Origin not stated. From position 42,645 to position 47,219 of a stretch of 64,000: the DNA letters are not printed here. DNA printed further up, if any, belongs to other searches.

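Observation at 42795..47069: Giant single-chain double-activase fused to a dehydratase-like acceptor, function unknown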

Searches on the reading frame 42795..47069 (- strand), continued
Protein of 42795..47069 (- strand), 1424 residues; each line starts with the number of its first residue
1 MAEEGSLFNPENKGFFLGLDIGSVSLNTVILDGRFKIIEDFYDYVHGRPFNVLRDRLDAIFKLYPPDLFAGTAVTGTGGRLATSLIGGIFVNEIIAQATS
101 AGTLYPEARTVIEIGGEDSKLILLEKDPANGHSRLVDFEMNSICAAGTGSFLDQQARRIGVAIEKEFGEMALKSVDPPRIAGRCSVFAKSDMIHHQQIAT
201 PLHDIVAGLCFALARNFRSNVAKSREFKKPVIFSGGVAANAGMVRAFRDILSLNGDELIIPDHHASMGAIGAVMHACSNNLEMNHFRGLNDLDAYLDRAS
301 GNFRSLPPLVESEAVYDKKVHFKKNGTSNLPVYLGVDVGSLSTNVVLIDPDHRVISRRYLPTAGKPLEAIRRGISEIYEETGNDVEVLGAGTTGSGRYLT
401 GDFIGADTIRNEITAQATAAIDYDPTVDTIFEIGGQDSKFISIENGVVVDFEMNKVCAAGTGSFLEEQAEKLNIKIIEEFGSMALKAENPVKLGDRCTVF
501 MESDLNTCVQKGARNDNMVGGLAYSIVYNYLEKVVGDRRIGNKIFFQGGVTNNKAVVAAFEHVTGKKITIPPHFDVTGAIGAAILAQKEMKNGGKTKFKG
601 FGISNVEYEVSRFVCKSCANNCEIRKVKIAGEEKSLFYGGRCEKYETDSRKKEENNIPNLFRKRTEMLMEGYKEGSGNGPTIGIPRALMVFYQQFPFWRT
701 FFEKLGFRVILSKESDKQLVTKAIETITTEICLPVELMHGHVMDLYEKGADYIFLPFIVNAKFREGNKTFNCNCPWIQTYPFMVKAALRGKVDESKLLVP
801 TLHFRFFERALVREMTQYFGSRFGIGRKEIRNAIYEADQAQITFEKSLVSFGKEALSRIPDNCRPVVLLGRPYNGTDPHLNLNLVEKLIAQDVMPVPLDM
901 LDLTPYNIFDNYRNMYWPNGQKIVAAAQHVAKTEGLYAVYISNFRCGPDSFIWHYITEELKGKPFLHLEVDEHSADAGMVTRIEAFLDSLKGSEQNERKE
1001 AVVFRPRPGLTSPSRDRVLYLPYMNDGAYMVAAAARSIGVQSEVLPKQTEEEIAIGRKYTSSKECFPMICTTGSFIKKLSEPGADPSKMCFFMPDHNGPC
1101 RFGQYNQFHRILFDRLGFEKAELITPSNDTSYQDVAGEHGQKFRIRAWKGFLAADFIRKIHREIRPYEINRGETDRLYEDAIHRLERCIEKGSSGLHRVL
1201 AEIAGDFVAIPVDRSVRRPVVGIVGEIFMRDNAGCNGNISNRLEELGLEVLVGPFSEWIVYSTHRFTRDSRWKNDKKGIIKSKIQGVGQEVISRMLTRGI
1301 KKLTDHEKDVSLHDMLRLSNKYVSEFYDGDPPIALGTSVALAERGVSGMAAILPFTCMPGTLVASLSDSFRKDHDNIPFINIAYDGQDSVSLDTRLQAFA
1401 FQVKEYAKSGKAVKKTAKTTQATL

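Call 65: search_solved_structures(query=A3, max_evalue=1)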
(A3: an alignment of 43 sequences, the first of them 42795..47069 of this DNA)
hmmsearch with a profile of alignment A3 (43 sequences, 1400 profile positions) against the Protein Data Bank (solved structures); distinct sequences matched with E-value up to 1: 6.
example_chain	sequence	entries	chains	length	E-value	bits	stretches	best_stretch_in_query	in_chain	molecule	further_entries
4eht_A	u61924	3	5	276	4.5e-42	146.7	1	9-281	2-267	Activator of 2-hydroxyisocaproyl-CoA dehydratase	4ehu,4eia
9gai_D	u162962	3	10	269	1.8e-40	141.4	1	328-588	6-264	3-methylbenzoyl-CoA reductase alpha subunit MbdQ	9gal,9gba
1hux_A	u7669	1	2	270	1.2e-37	132.1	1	327-585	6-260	ACTIVATOR OF (R)-2-HYDROXYGLUTARYL-COA DEHYDRATASE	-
7yyl_E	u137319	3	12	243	4.5e-29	103.7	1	326-581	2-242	Putative CoA-substrate-specific enzyme activase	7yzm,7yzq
9gai_C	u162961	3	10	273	4.5e-22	80.5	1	9-259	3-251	3-methylbenzoyl-CoA reductase delta subunit MbdP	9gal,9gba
7yo9_A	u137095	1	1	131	0.98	9.8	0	1135-1178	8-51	Tumor protein p53-inducible nuclear protein 2,Gamma-aminobutyric acid receptor-associated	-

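Call 75: find_encoding_contigs(protein=P0119, flank=6000, max_places=2)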
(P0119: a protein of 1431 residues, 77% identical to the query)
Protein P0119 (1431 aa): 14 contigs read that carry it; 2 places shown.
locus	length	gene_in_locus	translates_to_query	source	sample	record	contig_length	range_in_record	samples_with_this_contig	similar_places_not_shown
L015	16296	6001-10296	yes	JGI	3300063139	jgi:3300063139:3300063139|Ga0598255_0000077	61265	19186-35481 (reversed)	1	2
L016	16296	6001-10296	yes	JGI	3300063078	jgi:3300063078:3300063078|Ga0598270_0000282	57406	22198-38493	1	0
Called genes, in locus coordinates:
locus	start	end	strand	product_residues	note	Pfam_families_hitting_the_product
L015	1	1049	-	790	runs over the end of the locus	PF02901:PFL-like, PF01228:Gly_radical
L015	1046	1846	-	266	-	PF13353:Fer4_12, PF04055:Radical_SAM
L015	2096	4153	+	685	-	PF00512:HisKA (faint), PF07695:7TMR-DISM_7TM, PF02518:HATPase_c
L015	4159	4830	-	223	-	PF00027:cNMP_binding, PF13545:HTH_Crp_2, PF12802:MarR_2 (weak), PF00325:Crp (weak), PF01047:MarR (weak), PF13412:HTH_24 (weak)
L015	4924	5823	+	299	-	PF00037:Fer4 (weak), PF12837:Fer4_6 (weak), PF12838:Fer4_7 (faint), PF13237:Fer4_10 (weak), PF14697:Fer4_21 (weak), PF13187:Fer4_9 (faint), PF27217:AF_0155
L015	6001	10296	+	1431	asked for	PF01869:BcrAD_BadFG, PF09989:DUF2229, PF06050:HGD-D (faint)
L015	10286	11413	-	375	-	PF00389:2-Hacid_dh, PF02826:2-Hacid_dh_C, PF11890:DUF3410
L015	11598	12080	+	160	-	PF04191:PEMT (faint)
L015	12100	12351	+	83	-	PF26431:DUF8117 (weak), PF04542:Sigma70_r2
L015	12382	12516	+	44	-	PF08281:Sigma70_r4_2 (weak)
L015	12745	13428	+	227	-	PF03773:ArsP_1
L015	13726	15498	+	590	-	PF07694:5TM-5TMR_LYT, PF00512:HisKA, PF02518:HATPase_c, PF00072:Response_reg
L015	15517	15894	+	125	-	-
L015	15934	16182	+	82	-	-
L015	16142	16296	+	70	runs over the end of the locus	-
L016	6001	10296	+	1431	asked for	PF01869:BcrAD_BadFG, PF09989:DUF2229, PF06050:HGD-D (faint)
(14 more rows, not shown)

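Call 76: find_encoding_contigs(protein=P0398, flank=6000, max_places=1)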
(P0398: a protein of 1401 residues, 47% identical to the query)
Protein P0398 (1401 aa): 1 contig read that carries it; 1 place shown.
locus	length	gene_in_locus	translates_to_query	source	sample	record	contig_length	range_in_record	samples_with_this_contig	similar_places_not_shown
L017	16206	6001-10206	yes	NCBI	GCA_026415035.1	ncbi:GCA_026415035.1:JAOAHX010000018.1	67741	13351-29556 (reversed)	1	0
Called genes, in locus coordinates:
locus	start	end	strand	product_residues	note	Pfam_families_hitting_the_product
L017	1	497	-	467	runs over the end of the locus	PF02874:ATP-synt_ab_N, PF00006:ATP-synt_ab, PF22919:ATP-synt_VA_C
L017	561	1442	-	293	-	PF00231:ATP-synt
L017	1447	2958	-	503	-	PF02874:ATP-synt_ab_N, PF00006:ATP-synt_ab, PF00306:ATP-synt_ab_C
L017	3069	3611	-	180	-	PF00213:OSCP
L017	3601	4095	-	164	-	PF00430:ATP-synt_B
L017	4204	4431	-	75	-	PF00137:ATP-synt_C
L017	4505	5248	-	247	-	PF00119:ATP-synt_A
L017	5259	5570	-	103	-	-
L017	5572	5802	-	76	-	PF09527:ATPase_gene1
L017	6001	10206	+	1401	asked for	PF01869:BcrAD_BadFG, PF05378:Hydant_A_N (faint), PF01869:BcrAD_BadFG, PF09989:DUF2229, PF06050:HGD-D (faint)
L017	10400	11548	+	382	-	PF03977:OAD_beta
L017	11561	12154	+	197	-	-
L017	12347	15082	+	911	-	PF00690:Cation_ATPase_N, PF00122:E1-E2_ATPase, PF00702:Hydrolase, PF13246:Cation_ATPase, PF00689:Cation_ATPase_C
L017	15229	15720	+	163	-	PF00731:AIRC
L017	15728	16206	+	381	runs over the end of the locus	PF22660:RS_preATP-grasp-like, PF02222:ATP-grasp, PF17769:PurK_C, PF21244:PurT_C (weak)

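Call 77: find_encoding_contigs(protein=P0395, flank=6000, max_places=1)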
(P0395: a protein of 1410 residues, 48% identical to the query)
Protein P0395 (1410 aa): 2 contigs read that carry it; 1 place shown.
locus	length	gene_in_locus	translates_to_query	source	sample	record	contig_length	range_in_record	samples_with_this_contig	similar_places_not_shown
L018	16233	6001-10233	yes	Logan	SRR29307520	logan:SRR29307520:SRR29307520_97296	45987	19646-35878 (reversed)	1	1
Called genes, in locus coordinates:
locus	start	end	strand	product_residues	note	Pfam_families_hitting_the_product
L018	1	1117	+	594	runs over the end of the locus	PF02730:AFOR_N, PF01314:AFOR_C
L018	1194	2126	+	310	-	PF19799:DUF6282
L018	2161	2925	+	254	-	PF00106:adh_short, PF08659:KR, PF13561:adh_short_C2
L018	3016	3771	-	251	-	PF11249:DUF3047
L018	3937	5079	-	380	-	PF01625:PMSR, PF01641:SelR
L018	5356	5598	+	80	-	-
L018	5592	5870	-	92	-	PF00708:Acylphosphatase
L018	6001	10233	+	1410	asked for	PF01869:BcrAD_BadFG, PF09989:DUF2229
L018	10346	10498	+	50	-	PF04277:OAD_gamma (weak)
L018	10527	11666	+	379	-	PF03977:OAD_beta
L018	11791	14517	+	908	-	PF00690:Cation_ATPase_N, PF00122:E1-E2_ATPase, PF00702:Hydrolase, PF13246:Cation_ATPase, PF08282:Hydrolase_3 (weak), PF00689:Cation_ATPase_C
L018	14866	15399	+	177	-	PF00731:AIRC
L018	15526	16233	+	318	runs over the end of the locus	PF01300:Sua5_yciO_yrdC, PF03481:Sua5_C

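Call 98: search_protein_families(library=pfam, proteins=[P0398], max_evalue=10)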
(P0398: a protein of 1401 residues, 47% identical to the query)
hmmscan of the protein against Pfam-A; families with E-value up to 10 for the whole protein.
P0398 (1401 aa): 8 families
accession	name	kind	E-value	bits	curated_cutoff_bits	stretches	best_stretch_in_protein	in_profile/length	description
PF01869.26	BcrAD_BadFG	-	8.6e-83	278.4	31.5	2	329-581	1-271/271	BadF/BadG/BcrA/BcrD ATPase family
PF09989.15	DUF2229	-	3.1e-66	223.5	29.4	2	677-893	2-217/218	CoA enzyme activase uncharacterised domain (DUF2229)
PF05378.19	Hydant_A_N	-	2.1e-05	24.8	25.2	1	329-390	2-67/176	Hydantoinase/oxoprolinase N-terminal region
PF00370.27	FGGY_N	-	0.00041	20.5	28.8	2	5-35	2-32/245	FGGY family of carbohydrate kinases, N-terminal domain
PF00480.26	ROK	-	0.005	16.8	22.9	1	328-388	1-65/294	ROK family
PF02782.22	FGGY_C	-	0.0055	16.9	27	1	535-582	149-195/198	FGGY family of carbohydrate kinases, C-terminal domain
PF01548.23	DEDD_Tnp_IS110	-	0.017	15.4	29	1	329-361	1-33/155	Transposase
PF00814.31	TsaD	-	0.25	11.4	24.8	1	141-252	175-257/264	tRNA N6-adenosine threonylcarbamoyltransferase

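Call 100: find_encoding_contigs(protein=P0087, flank=5000, max_places=1)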
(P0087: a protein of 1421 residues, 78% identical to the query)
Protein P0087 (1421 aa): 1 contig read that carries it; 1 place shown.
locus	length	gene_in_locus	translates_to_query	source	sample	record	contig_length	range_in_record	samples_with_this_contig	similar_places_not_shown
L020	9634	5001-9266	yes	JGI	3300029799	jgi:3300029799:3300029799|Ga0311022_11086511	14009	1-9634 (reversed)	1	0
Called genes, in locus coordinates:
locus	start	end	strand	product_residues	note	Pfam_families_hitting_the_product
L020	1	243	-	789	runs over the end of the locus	PF02901:PFL-like, PF01228:Gly_radical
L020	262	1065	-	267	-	PF13353:Fer4_12, PF04055:Radical_SAM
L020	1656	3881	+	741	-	PF01432:Peptidase_M3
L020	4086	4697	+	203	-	PF00037:Fer4 (weak), PF12837:Fer4_6 (weak), PF12838:Fer4_7 (faint), PF13237:Fer4_10, PF14697:Fer4_21 (weak), PF13187:Fer4_9 (weak), PF27217:AF_0155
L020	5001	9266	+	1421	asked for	PF01869:BcrAD_BadFG, PF02782:FGGY_C (faint), PF01869:BcrAD_BadFG, PF09989:DUF2229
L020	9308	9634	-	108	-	?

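Call 102: search_protein_families(library=pfam, proteins=[L015:4924-5823:+, L014:5176-5895:+, L020:4086-4697:+], max_evalue=0.001)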
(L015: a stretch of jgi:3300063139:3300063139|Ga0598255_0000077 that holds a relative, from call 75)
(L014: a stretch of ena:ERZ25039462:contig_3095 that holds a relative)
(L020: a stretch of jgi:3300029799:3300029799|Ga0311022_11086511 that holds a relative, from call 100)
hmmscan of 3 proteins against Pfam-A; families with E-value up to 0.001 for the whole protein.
L015:4924-5823:+ (299 aa): 9 families
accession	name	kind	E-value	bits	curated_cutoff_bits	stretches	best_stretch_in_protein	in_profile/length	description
PF00037.32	Fer4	-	4.1e-09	36.3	21.1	1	7-27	2-22/24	4Fe-4S binding domain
PF13237.11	Fer4_10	-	3e-07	30.7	25.5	1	6-54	2-53/53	4Fe-4S dicluster domain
PF12837.12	Fer4_6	-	4.7e-07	29.9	25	1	7-28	3-24/24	4Fe-4S binding domain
PF12838.12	Fer4_7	-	2.6e-06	28.2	27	1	13-57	2-52/52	4Fe-4S dicluster domain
PF13187.11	Fer4_9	-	9.1e-06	26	27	1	13-58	2-52/52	4Fe-4S dicluster domain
PF14697.11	Fer4_21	-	1e-05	26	35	1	7-59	2-58/59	4Fe-4S dicluster domain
PF25160.1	LdpA_Fe-S-bd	-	0.00013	22.1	27.6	0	8-28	23-43/49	LdpA Fe-S cluster-binding domain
PF13484.11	Fer4_16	-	0.00031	21.9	30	0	46-84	5-40/66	4Fe-4S double cluster binding domain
PF12797.12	Fer4_2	-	0.0006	20.1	24.5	1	6-24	3-21/22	4Fe-4S binding domain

L014:5176-5895:+ (239 aa): 8 families
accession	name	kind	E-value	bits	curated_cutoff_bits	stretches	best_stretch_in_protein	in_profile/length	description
PF00037.32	Fer4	-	1.6e-09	37.6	21.1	2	7-27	2-22/24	4Fe-4S binding domain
PF12837.12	Fer4_6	-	3.3e-08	33.5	25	1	7-28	3-24/24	4Fe-4S binding domain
PF12838.12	Fer4_7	-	1.3e-06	29.2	27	1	13-57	2-52/52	4Fe-4S dicluster domain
PF13237.11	Fer4_10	-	1.4e-06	28.5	25.5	1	6-54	2-53/53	4Fe-4S dicluster domain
PF14697.11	Fer4_21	-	7.2e-06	26.5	35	1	7-59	2-58/59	4Fe-4S dicluster domain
PF13187.11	Fer4_9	-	7.8e-06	26.3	27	1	13-58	2-52/52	4Fe-4S dicluster domain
PF25160.1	LdpA_Fe-S-bd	-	0.00013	22.1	27.6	0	8-28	23-43/49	LdpA Fe-S cluster-binding domain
PF12797.12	Fer4_2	-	0.00018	21.7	24.5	1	6-24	3-21/22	4Fe-4S binding domain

L020:4086-4697:+ (203 aa): 10 families
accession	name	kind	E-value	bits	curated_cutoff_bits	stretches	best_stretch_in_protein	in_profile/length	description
PF00037.32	Fer4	-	3.9e-10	39.6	21.1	2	7-27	2-22/24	4Fe-4S binding domain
PF12838.12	Fer4_7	-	3.2e-08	34.3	27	1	5-27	30-52/52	4Fe-4S dicluster domain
PF13237.11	Fer4_10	-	5.9e-08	33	25.5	1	6-54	2-53/53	4Fe-4S dicluster domain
PF12837.12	Fer4_6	-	1.5e-07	31.5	25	1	7-28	3-24/24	4Fe-4S binding domain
PF14697.11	Fer4_21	-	5.8e-07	30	35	1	7-59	2-58/59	4Fe-4S dicluster domain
PF13187.11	Fer4_9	-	4.3e-06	27.1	27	1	13-58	2-52/52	4Fe-4S dicluster domain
PF13484.11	Fer4_16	-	0.00014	23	30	0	46-70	5-26/66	4Fe-4S double cluster binding domain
PF12797.12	Fer4_2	-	0.00014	22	24.5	1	6-24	3-21/22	4Fe-4S binding domain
PF25160.1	LdpA_Fe-S-bd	-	0.00036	20.7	27.6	0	8-28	23-43/49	LdpA Fe-S cluster-binding domain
PF13459.11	Fer4_15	-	0.00066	20.8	22.4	0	7-38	2-33/66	4Fe-4S single cluster domain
